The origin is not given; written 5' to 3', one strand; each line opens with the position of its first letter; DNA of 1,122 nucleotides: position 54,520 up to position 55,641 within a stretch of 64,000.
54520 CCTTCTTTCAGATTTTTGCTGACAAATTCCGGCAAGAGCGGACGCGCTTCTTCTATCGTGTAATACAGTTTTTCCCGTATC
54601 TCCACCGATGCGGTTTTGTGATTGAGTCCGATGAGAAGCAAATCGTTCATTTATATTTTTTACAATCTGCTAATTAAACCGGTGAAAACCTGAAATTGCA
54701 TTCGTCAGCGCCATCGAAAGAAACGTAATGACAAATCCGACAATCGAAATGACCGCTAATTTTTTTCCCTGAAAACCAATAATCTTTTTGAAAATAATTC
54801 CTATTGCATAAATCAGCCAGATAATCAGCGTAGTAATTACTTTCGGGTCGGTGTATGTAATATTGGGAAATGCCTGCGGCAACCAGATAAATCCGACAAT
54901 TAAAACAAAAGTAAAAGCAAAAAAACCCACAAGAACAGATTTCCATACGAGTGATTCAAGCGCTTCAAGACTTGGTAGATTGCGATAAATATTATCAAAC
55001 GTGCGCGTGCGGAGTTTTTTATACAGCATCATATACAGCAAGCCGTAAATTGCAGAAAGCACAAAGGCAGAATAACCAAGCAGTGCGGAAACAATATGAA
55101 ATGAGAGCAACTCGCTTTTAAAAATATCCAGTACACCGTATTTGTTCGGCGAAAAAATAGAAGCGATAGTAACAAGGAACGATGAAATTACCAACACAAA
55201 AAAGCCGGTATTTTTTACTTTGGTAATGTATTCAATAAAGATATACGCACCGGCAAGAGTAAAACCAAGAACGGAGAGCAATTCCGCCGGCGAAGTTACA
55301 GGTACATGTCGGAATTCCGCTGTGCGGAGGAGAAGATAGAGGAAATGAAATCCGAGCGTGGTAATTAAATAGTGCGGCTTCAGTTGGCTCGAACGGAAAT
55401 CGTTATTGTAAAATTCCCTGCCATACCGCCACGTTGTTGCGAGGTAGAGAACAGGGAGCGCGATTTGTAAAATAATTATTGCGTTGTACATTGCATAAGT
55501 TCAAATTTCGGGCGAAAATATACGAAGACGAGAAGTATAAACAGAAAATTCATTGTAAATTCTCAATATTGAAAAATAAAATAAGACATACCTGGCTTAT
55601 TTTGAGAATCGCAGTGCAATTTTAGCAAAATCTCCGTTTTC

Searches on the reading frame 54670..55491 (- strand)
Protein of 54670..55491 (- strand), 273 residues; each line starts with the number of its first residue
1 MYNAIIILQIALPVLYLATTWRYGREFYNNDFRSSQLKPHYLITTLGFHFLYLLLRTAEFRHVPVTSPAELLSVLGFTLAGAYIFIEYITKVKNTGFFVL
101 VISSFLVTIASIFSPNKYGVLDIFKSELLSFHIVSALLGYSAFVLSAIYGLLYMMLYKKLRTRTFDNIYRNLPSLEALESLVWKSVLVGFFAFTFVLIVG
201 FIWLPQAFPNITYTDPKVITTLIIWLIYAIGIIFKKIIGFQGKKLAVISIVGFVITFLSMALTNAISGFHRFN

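Call 61: search_protein_families(library=pfam, proteins=[window:54670-55491:-], max_evalue=0.001)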
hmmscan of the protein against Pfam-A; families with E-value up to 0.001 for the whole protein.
window:54670-55491:- (273 aa): 1 family
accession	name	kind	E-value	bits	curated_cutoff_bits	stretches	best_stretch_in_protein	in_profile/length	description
PF01578.25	Cytochrom_C_asm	-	4.4e-23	82.5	29.9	1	70-266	6-207/212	Cytochrome C assembly protein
